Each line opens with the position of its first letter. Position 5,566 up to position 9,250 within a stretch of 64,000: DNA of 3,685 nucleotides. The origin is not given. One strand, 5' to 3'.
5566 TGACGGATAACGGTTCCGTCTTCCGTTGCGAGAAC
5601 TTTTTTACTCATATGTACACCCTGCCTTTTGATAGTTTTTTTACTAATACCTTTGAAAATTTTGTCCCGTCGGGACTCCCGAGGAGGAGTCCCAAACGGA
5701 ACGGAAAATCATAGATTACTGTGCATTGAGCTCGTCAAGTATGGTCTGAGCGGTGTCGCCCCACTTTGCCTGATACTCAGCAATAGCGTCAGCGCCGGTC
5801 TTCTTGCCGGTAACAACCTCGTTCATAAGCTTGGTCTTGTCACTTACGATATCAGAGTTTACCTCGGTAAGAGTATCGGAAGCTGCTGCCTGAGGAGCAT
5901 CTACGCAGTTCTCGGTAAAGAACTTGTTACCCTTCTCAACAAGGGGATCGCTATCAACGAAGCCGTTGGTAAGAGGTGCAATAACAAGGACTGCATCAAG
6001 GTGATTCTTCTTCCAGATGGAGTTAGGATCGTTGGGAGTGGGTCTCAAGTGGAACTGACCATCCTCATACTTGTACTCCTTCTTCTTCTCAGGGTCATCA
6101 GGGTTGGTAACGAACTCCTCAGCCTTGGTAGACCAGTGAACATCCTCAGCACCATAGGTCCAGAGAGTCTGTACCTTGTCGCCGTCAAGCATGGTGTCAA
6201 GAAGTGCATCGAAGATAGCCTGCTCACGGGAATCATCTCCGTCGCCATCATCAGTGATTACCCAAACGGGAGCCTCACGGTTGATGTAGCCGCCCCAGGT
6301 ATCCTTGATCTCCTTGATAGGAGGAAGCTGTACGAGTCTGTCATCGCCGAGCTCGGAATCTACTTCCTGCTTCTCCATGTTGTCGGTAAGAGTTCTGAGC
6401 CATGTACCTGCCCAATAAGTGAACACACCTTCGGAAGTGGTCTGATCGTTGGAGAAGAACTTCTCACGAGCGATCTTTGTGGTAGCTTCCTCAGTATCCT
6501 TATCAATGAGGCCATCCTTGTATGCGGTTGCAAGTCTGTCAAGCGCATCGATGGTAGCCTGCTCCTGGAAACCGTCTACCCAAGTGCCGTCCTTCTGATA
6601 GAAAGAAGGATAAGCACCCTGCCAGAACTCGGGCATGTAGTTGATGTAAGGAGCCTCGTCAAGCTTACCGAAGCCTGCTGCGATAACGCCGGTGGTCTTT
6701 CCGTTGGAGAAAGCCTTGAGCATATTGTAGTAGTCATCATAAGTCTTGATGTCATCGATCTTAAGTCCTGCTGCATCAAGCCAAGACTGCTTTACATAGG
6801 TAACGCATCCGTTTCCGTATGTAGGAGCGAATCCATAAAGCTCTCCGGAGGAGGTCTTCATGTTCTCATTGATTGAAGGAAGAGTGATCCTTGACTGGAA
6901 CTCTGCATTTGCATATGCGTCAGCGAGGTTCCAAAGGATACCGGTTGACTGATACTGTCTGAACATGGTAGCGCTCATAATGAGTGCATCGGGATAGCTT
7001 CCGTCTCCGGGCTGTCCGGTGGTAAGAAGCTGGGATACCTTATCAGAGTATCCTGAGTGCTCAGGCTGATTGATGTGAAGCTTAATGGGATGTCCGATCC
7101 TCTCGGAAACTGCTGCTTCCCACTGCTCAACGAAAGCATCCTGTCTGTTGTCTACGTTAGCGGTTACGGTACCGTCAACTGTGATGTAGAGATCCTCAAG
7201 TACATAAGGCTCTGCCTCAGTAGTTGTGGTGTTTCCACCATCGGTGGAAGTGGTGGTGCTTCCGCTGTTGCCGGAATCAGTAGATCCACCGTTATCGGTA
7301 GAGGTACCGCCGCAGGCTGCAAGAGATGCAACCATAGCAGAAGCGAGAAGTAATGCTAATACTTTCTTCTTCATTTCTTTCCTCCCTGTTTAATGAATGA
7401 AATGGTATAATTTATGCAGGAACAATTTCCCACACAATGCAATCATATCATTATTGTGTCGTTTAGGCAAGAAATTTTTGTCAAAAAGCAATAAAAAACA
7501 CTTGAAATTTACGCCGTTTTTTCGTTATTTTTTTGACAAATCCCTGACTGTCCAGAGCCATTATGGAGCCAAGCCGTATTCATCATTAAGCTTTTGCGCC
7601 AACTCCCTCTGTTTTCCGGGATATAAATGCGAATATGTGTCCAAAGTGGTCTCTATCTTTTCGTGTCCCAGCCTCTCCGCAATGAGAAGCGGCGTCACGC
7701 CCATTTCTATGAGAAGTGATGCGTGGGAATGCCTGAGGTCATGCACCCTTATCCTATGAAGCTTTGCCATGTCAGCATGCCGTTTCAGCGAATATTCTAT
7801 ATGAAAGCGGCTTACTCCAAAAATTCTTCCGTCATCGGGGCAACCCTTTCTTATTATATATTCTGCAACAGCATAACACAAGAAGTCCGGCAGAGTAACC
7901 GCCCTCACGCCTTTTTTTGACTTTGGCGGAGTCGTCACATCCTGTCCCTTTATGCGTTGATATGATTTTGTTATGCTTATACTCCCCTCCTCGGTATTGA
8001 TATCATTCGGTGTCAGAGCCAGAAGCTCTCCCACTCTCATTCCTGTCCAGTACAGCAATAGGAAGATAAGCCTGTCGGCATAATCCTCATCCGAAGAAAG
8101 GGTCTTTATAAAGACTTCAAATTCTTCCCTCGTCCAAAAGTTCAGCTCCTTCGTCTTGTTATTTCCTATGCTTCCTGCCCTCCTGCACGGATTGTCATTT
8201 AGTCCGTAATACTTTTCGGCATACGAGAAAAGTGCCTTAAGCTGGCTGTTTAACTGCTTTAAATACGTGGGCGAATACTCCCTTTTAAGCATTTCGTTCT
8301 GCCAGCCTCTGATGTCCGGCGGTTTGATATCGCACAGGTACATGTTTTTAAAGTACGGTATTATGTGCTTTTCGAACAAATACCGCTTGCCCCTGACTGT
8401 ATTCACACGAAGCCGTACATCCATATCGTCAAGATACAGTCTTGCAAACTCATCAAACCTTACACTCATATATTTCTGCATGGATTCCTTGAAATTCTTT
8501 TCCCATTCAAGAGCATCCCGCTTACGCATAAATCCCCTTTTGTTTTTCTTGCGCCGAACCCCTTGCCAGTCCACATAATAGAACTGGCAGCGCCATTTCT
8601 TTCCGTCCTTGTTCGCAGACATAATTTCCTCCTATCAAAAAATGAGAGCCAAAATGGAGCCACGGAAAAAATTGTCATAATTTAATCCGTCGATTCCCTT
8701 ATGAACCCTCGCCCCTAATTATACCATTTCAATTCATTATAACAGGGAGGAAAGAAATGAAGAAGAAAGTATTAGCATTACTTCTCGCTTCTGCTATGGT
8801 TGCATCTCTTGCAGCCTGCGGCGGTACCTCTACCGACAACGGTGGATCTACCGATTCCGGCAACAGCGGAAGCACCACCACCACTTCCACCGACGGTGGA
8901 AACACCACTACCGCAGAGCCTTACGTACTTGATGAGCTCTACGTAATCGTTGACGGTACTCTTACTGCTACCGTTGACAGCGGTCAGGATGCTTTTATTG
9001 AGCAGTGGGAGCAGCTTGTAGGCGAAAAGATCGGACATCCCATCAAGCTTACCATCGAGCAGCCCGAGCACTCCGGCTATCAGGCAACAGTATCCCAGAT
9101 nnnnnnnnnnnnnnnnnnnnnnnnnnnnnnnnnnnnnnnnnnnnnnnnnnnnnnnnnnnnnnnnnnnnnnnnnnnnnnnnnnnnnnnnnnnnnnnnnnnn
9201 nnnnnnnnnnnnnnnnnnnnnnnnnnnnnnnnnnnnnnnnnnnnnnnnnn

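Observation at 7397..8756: Promoter geometry fits an either/or switch: the outward promoter is completed only at one cassette end, and the recombinase promoter lies inside the inverted repeat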

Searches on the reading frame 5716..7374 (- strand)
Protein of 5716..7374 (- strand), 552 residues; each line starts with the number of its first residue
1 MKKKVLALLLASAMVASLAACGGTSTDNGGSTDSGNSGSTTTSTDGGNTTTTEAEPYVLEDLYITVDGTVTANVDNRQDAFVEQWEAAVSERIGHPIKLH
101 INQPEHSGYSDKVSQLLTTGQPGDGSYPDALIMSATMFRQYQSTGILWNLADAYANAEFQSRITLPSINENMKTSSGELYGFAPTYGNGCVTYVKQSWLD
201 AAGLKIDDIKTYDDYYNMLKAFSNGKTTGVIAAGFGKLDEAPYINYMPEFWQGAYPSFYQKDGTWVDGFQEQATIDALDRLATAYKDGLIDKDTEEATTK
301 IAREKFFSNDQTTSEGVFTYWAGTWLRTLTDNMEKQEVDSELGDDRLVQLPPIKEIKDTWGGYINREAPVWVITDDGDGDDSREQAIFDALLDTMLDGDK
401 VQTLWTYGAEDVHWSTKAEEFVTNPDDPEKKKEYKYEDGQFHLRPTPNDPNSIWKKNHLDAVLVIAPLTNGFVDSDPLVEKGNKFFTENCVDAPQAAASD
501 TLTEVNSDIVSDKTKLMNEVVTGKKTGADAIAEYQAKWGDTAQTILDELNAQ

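Call 4: search_protein_families(library=pfam, proteins=[window:5716-7374:-])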
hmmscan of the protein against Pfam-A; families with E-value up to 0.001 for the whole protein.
window:5716-7374:- (552 aa): 0 families

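Call 8: search_protein_families(library=ncbifam, proteins=[window:5716-7374:-], max_evalue=0.01)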
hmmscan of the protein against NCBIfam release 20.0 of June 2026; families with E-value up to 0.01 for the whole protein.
window:5716-7374:- (552 aa): 2 families
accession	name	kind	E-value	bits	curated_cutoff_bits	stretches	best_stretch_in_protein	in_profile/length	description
NF045774.1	cytochro_C551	exception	0.0047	16.9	118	1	1-44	1-40/110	cytochrome c551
NF050142.1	PG1828_fam_lipo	equivalog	0.0083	16.8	50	1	3-43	2-41/59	PG1828 family lipoprotein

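Call 25: find_homologous_proteins(query=window:5716-7374:-, max_evalue=1e-30)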
Query window:5716-7374:- (552 aa): 1377 proteins with E <= 1e-30 among 8000 candidates; the best 120 are listed.
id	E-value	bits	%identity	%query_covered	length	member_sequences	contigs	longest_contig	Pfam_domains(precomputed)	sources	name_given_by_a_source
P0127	0.0e+0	1260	100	100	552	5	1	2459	-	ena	-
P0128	0.0e+0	1033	80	100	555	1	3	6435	-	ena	-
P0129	0.0e+0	1031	80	100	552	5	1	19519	-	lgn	-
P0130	0.0e+0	1031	81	100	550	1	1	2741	-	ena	-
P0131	0.0e+0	1030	80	100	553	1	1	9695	-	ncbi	-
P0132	0.0e+0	1028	80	100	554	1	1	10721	-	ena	-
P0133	0.0e+0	1028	79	100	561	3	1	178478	-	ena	-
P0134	0.0e+0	1025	80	100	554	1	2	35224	-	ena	-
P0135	0.0e+0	1024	79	100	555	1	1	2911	-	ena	-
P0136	0.0e+0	1023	80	100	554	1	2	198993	-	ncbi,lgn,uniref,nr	ncbi:hypothetical protein [Butyrivibrio sp. AE2032]|uniref:hypothetical protein n=1 Tax=Butyrivibrio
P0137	0.0e+0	1022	79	100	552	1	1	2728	-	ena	-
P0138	0.0e+0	1022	80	100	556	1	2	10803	-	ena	-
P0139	0.0e+0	1021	79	100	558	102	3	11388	-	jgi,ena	jgi:multiple sugar transport system substrate-binding protein/putative aldouronate transport system 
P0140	0.0e+0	1019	79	100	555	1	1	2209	-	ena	-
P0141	0.0e+0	1018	78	100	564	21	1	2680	-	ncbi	-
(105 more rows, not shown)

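Call 26: find_encoding_contigs(protein=P0136, flank=7000, max_places=3)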
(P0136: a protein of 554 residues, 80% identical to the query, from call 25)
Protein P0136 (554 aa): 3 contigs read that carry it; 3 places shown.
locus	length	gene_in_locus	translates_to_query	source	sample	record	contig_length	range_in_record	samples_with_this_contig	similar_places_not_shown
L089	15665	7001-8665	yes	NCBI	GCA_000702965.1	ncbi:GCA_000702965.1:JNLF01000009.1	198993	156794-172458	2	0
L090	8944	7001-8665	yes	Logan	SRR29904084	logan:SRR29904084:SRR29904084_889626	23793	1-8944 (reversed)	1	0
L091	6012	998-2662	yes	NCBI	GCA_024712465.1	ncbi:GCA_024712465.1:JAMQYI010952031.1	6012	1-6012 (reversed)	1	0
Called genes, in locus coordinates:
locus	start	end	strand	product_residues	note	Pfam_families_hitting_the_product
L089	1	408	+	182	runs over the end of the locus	PF00857:Isochorismatase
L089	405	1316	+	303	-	PF01734:Patatin, PF19890:DUF6363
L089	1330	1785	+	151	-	PF00578:AhpC-TSA, PF08534:Redoxin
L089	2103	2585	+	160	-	PF01741:MscL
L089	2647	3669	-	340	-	PF00356:LacI, PF00532:Peripla_BP_1, PF13377:Peripla_BP_3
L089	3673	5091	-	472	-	PF02614:UxaC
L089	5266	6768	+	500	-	PF08666:SAF, PF04295:GD_AH_second, PF20629:GD_AH_C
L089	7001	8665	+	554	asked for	-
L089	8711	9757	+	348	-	PF00528:BPD_transp_1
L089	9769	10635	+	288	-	PF00528:BPD_transp_1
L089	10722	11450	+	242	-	PF00657:Lipase_GDSL, PF13472:Lipase_GDSL_2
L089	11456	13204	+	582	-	PF04616:Glyco_hydro_43, PF17851:GH43_C2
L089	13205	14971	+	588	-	PF00664:ABC_membrane, PF02463:SMC_N (faint), PF00005:ABC_tran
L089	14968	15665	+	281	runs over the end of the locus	PF01261:AP_endonuc_2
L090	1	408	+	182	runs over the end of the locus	PF00857:Isochorismatase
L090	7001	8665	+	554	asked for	-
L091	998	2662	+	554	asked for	-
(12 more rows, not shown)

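Call 27: find_encoding_contigs(protein=P0133, flank=7000, max_places=3)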
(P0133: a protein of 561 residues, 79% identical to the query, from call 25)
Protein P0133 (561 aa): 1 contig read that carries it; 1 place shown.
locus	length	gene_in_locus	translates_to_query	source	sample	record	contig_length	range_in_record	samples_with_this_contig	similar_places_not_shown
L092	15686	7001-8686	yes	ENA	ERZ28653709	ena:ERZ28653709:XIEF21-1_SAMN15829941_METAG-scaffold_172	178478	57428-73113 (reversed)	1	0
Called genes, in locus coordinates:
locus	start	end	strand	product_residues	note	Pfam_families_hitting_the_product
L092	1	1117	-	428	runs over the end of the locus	PF00128:Alpha-amylase, PF14701:hDGE_amylase, PF18612:Bac_A_amyl_C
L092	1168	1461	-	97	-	-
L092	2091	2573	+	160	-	PF01741:MscL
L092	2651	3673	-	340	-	PF00356:LacI, PF00532:Peripla_BP_1, PF13377:Peripla_BP_3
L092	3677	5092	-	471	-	PF02614:UxaC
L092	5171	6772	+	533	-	PF08666:SAF, PF04295:GD_AH_second, PF20629:GD_AH_C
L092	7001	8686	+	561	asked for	-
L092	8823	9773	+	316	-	PF00528:BPD_transp_1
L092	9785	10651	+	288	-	PF00528:BPD_transp_1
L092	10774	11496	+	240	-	PF00657:Lipase_GDSL, PF13472:Lipase_GDSL_2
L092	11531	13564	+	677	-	PF04616:Glyco_hydro_43, PF17851:GH43_C2 (faint)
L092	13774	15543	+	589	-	PF00664:ABC_membrane, PF03193:RsgA_GTPase (faint), PF00005:ABC_tran, PF02463:SMC_N (weak)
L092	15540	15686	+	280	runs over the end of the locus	PF01261:AP_endonuc_2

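Call 28: find_encoding_contigs(protein=P0129, flank=7000, max_places=3)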
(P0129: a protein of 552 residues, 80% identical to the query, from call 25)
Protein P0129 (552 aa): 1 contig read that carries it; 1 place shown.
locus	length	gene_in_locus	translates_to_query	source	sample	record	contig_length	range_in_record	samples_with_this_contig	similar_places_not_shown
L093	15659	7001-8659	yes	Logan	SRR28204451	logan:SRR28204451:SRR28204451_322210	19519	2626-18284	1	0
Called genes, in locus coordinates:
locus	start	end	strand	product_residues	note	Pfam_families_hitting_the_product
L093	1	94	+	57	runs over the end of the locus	PF20076:DUF6472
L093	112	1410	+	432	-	-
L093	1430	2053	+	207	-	PF00545:Ribonuclease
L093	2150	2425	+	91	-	PF01337:Barstar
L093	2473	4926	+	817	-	PF03415:Peptidase_C11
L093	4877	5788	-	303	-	PF02311:AraC_binding, PF07883:Cupin_2, PF12833:HTH_18, PF00165:HTH_AraC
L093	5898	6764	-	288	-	PF23441:SDR (weak), PF00106:adh_short, PF08659:KR, PF13561:adh_short_C2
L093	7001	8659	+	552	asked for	-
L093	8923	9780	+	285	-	PF00528:BPD_transp_1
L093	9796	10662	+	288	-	PF00528:BPD_transp_1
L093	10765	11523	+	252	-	PF00657:Lipase_GDSL, PF13472:Lipase_GDSL_2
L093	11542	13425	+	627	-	PF04616:Glyco_hydro_43, PF17851:GH43_C2 (weak)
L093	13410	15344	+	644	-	PF12796:Ank_2, PF13637:Ank_4 (weak), PF04616:Glyco_hydro_43, PF17851:GH43_C2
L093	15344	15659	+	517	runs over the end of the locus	?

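Call 52: find_encoding_contigs(protein=window:5716-7335:-, flank=4000, max_places=10)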
Protein window:5716-7335:- (539 aa): 5 contigs read that carry it; 2 places shown.
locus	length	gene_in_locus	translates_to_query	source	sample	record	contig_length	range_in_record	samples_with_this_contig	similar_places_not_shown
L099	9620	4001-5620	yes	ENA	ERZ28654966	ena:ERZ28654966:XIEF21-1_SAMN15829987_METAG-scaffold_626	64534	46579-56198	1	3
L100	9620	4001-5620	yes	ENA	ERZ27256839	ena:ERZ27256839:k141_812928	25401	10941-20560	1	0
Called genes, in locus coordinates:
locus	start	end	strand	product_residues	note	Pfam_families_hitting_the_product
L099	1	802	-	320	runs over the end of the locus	PF00528:BPD_transp_1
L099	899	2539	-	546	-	-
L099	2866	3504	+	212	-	PF14659:Phage_int_SAM_3, PF00589:Phage_integrase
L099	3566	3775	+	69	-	PF00589:Phage_integrase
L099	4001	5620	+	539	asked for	-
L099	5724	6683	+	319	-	PF00528:BPD_transp_1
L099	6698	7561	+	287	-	PF00528:BPD_transp_1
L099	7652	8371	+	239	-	PF00657:Lipase_GDSL, PF13472:Lipase_GDSL_2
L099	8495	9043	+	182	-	PF00482:T2SSF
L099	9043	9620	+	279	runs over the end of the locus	PF00482:T2SSF (weak)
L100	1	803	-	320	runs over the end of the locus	PF00528:BPD_transp_1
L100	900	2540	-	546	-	-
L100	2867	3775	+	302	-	PF14659:Phage_int_SAM_3, PF00589:Phage_integrase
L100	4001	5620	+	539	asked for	-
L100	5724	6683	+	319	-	PF00528:BPD_transp_1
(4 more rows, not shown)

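Call 64: search_solved_structures(query=window:5716-7374:-, max_evalue=0.01)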
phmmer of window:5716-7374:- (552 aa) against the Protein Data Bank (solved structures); distinct sequences matched with E-value up to 0.01: 8.
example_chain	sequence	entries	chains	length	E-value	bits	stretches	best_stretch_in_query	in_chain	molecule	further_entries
1y3n_A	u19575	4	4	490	5.8e-08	35.2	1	164-310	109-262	AlgQ1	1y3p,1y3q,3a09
3vlu_A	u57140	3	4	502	6.2e-08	35.1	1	164-310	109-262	AlgQ1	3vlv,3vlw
1j1n_A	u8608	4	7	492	4.1e-07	32.4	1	147-310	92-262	AlgQ2 | Macromolecule-Binding Periplasmic Protein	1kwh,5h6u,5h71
4tqu_Q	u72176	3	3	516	6.8e-07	31.7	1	147-310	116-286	AlgQ2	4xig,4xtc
6jhx_A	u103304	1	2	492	2.4e-06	29.9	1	147-310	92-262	AlgQ2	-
5gx8_A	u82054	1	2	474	0.0047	19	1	193-309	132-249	Extracellular solute-binding protein family 1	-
5gub_A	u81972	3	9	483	0.0048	19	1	193-309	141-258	Extracellular solute-binding protein family 1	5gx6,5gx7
5xs8_A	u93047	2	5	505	0.0052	18.9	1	193-309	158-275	Extracellular solute-binding protein family 1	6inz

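Call 65: search_protein_families(library=pfam, proteins=[window:5716-7374:-], max_evalue=10)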
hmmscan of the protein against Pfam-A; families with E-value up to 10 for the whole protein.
window:5716-7374:- (552 aa): 2 families
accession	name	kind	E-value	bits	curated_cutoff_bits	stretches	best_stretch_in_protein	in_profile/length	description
PF07655.18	Secretin_N_2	-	0.011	16.7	23.4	1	22-75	29-81/91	Secretin N-terminal domain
PF21827.1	New_glue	-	0.081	13.1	31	1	6-52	5-61/94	New glue protein family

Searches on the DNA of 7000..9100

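Call 59: search_rna_families(source=window, start=7000, end=9100, threshold=evalue, max_evalue=1)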
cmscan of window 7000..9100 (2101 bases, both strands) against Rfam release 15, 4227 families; matches with E-value up to 1: 1.
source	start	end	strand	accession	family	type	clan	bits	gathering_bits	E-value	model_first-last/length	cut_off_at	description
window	8090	8249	-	RF00216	IRES_c-myc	Cis-reg; IRES;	-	13.7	40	0.48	1-302/302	no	c-myc internal ribosome entry site (IRES)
